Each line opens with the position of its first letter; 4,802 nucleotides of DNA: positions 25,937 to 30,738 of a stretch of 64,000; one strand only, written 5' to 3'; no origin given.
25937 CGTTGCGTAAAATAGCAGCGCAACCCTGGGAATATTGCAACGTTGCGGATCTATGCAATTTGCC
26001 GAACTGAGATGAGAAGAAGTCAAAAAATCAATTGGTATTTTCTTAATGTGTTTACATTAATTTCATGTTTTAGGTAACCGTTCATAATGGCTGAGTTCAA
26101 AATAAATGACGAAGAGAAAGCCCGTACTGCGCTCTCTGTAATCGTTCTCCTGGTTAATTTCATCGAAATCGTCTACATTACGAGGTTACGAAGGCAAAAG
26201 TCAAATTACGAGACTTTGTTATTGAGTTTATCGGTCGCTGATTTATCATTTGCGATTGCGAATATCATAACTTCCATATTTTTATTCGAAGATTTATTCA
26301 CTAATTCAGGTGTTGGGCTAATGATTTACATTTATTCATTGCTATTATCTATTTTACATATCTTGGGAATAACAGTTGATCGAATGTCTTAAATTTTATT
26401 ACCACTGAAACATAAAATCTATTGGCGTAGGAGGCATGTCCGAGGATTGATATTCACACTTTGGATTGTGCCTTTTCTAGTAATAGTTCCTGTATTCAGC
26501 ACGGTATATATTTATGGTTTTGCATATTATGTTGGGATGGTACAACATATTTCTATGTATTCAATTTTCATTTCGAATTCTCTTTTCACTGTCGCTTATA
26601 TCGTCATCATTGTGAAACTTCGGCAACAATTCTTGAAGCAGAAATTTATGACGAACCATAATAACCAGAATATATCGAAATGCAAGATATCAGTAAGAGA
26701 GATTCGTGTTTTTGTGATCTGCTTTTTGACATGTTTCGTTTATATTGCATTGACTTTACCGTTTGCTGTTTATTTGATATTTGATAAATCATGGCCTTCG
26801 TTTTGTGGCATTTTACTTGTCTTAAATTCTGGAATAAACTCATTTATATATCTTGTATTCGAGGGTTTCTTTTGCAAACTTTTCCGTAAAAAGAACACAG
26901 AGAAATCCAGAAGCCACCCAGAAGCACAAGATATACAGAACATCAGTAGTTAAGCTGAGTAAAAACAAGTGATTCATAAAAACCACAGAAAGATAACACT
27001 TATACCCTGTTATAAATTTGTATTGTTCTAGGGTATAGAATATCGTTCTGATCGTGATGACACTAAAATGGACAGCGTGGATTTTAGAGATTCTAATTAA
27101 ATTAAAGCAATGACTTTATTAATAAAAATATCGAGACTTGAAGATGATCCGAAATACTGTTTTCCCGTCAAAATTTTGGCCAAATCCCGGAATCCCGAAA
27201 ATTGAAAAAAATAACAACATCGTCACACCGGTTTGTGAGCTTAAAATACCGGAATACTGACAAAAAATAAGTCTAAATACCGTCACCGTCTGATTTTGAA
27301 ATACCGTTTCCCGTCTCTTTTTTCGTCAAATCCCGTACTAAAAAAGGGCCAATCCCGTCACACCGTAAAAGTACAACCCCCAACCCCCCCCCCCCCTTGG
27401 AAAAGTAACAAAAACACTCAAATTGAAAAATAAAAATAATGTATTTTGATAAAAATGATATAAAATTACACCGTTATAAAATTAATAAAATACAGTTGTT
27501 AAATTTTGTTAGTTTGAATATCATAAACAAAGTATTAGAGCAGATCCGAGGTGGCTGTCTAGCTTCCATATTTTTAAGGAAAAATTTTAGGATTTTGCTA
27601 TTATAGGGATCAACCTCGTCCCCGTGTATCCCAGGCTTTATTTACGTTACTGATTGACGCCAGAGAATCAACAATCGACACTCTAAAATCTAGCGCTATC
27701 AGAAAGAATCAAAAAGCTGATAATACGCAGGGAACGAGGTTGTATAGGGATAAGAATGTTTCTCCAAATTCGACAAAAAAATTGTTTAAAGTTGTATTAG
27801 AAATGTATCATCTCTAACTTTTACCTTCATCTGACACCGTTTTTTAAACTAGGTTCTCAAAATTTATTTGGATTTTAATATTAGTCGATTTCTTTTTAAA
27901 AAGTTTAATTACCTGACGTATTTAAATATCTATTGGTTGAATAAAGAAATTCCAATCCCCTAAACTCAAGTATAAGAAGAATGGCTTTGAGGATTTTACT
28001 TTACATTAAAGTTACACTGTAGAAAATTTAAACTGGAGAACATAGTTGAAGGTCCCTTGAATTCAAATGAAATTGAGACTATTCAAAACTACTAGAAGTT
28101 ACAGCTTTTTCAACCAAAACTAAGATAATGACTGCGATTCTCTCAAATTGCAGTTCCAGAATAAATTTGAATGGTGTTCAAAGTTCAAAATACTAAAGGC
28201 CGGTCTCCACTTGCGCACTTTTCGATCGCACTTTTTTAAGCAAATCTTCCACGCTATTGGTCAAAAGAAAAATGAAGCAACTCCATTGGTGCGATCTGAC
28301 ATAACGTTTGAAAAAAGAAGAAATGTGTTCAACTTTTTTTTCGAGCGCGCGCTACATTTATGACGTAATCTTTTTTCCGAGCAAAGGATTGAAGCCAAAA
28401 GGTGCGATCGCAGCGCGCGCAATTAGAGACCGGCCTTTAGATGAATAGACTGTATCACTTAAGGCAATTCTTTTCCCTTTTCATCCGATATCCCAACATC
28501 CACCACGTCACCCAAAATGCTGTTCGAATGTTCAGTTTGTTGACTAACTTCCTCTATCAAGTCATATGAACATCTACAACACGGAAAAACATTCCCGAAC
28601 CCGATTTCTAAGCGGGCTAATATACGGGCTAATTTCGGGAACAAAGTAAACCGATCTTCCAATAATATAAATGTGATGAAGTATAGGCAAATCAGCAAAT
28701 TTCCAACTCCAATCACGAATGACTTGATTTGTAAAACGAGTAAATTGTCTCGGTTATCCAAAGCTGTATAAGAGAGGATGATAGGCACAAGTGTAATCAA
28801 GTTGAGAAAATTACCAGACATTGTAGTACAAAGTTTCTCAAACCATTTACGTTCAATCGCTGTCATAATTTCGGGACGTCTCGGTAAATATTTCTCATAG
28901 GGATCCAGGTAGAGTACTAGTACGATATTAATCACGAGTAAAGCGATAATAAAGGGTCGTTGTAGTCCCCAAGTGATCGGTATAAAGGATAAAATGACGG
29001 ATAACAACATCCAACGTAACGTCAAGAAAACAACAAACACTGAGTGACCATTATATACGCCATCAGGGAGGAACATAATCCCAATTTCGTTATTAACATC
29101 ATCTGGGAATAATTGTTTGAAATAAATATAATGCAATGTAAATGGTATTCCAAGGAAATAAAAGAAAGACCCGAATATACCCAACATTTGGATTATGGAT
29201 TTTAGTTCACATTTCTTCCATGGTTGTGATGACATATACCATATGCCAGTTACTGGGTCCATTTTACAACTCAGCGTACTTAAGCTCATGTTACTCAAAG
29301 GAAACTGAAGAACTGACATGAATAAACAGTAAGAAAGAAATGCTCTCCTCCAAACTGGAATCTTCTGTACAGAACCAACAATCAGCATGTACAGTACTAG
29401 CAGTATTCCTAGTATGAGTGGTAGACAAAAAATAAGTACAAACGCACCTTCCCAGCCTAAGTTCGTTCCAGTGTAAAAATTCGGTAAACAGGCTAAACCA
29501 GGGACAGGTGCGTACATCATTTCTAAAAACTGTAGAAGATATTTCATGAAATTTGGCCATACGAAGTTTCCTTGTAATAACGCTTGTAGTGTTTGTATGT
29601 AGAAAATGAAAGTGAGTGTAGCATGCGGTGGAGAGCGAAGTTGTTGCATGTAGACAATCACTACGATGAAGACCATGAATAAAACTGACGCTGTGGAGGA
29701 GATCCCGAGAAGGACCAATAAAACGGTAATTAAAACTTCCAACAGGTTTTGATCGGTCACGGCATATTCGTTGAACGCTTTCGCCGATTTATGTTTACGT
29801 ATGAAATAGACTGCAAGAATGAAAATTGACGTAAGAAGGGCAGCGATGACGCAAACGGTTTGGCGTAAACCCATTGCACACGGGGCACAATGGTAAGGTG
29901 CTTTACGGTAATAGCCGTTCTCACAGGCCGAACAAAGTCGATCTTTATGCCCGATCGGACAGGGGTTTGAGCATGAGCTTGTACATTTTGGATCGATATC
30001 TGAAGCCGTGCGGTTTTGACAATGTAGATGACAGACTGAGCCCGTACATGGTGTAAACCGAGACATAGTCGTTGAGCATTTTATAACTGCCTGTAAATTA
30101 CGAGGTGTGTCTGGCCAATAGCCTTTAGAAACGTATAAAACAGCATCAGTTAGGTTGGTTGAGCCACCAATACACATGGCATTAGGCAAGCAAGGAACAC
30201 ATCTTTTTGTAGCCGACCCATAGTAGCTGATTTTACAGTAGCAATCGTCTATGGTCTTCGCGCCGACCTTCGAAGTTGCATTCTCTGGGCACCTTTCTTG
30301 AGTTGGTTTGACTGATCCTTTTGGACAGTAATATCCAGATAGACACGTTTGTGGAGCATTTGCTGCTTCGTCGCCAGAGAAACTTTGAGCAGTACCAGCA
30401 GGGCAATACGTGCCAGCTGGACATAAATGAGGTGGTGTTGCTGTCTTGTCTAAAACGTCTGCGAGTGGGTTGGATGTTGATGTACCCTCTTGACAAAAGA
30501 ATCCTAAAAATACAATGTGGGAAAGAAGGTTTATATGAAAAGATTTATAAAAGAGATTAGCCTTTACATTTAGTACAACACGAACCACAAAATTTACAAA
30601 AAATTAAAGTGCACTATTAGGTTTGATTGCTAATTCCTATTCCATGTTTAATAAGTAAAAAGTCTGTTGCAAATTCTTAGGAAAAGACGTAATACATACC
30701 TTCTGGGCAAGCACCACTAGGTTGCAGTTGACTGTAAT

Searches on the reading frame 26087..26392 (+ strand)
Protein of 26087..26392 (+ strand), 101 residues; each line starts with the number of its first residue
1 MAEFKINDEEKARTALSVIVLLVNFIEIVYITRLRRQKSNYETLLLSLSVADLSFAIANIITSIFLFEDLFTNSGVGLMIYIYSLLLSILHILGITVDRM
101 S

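Call 60: search_protein_families(library=pfam, proteins=[window:26087-26392:+], max_evalue=0.1)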
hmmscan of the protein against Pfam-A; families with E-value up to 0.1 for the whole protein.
window:26087-26392:+ (101 aa): 2 families
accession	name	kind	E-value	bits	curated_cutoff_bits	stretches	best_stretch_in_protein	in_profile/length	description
PF00001.26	7tm_1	-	0.00041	20.4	30.5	1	24-99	2-83/260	7 transmembrane receptor (rhodopsin family)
PF23605.1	FKS1_dom2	-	0.029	14.7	27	1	13-72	93-153/174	1,3-beta-glucan synthase component FKS1, second domain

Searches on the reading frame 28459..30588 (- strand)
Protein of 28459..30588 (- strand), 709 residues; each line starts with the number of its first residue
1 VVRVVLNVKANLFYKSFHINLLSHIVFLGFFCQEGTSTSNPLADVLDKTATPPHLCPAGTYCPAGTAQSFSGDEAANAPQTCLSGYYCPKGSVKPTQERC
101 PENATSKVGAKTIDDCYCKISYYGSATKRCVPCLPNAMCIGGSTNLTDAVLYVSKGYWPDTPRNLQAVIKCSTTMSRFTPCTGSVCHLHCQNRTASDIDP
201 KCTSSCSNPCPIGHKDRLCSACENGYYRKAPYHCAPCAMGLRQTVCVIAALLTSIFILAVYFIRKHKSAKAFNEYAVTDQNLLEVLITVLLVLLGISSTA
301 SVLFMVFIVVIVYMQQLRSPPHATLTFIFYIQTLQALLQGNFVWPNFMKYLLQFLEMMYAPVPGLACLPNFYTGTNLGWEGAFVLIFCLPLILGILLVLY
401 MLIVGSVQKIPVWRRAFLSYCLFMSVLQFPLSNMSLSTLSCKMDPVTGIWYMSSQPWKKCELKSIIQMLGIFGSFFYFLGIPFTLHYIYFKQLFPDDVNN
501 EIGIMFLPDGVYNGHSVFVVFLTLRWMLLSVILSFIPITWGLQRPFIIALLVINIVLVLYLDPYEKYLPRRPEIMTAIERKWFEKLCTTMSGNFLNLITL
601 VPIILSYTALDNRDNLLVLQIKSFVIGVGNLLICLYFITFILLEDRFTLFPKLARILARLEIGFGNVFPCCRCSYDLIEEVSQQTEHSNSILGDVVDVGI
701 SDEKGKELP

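Call 9: search_protein_families(library=pfam, proteins=[window:28459-30588:-], max_evalue=0.01)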
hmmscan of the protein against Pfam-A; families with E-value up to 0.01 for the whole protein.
window:28459-30588:- (709 aa): 1 family
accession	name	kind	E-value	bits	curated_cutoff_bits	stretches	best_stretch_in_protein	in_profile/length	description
PF24633.1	DUF7630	-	0.0059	17.2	27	1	200-237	8-45/45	Domain of unknown function (DUF7630)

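Call 15: find_homologous_proteins(query=window:28459-30588:-)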
Query window:28459-30588:- (709 aa): 7 proteins with E <= 0.001 among 8000 candidates.
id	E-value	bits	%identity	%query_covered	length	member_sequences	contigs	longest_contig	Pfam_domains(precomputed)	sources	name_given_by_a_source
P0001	0.0e+0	1329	83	96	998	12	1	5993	-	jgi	-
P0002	0.0e+0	1298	81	94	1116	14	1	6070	-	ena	-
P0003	0.0e+0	1187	74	94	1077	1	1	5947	-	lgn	-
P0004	0.0e+0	1100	72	91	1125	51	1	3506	-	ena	-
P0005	0.0e+0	1091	71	89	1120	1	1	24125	-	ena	-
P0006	0.0e+0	1071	68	93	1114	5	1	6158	-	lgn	-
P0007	6.9e-6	43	30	14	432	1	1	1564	-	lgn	-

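Call 16: find_encoding_contigs(protein=P0005, flank=10000, max_places=3)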
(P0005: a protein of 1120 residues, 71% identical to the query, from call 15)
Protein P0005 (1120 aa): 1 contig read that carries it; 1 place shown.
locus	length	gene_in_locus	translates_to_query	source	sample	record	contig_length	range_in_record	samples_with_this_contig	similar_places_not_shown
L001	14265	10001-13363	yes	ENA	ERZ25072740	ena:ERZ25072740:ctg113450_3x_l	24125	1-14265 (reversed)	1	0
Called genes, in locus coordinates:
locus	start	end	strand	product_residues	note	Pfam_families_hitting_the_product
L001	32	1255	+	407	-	PF25561:QRICH1, PF12012:DUF3504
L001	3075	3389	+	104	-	-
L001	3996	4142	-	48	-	-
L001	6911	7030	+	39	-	-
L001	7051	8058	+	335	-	-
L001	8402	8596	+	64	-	-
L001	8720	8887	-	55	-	-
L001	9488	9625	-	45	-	-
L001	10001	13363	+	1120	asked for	-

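Call 17: find_encoding_contigs(protein=P0001, flank=10000, max_places=3)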
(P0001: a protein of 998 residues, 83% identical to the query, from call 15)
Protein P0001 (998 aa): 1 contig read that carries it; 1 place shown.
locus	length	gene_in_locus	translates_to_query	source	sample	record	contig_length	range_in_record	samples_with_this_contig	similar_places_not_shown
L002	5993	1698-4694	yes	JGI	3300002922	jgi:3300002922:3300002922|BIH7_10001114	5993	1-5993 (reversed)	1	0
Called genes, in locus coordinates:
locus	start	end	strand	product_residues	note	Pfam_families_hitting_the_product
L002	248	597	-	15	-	-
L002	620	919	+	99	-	-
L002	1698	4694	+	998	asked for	-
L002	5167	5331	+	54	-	-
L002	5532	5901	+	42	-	-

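Call 26: list_cluster_members(proteins=[P0001, P0002, P0004, P0006])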
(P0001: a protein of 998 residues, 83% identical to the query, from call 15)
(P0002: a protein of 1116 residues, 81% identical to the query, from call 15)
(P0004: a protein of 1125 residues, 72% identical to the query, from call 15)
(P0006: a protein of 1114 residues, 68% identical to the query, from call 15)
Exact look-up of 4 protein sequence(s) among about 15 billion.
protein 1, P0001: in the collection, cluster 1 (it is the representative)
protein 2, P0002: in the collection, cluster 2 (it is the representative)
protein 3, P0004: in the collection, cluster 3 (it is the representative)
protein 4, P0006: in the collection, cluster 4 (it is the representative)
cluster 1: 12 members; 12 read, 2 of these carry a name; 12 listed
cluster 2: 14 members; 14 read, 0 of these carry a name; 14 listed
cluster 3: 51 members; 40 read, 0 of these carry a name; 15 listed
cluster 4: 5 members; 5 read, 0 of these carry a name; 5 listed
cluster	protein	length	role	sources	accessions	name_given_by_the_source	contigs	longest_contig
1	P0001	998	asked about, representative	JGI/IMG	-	-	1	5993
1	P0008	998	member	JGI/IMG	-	hypothetical protein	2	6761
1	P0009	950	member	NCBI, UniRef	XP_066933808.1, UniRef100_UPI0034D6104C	uncharacterized protein [Clytia hemisphaerica] | uncharacterized protein n=1 Tax=Clytia hemisphaerica TaxID=252671 RepID=UPI0034D6104C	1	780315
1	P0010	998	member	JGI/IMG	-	-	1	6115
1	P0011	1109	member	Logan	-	-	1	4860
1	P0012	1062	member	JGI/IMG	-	-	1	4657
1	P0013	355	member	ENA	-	-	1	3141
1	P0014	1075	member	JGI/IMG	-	-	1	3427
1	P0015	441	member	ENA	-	-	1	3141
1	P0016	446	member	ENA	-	-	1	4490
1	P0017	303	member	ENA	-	-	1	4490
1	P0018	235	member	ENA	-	-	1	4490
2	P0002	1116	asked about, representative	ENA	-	-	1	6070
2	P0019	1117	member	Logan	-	-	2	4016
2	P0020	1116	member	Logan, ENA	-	-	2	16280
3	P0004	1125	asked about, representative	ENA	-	-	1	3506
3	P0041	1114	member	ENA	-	-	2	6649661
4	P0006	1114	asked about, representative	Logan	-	-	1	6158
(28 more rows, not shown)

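Call 40: find_encoding_contigs(protein=P0009, flank=10000, max_places=5)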
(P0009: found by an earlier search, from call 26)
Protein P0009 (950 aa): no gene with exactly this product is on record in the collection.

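Call 41: find_encoding_contigs(protein=P0041, flank=10000, max_places=6)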
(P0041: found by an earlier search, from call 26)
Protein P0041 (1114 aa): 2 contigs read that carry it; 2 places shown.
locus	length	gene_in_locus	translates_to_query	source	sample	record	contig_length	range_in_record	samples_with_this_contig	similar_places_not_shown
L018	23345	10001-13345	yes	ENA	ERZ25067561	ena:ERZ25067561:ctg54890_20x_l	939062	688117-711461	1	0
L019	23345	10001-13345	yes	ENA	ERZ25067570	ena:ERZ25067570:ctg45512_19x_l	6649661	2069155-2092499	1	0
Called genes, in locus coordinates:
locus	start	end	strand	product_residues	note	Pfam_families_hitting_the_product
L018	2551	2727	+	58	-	-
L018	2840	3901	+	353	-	-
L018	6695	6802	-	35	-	-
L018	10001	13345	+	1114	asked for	-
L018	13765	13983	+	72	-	-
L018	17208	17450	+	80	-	-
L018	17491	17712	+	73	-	-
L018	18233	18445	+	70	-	-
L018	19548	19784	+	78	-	-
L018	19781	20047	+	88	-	-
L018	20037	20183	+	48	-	-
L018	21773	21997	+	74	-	-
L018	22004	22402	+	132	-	-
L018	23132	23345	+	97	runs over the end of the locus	-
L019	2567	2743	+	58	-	-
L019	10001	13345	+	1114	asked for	-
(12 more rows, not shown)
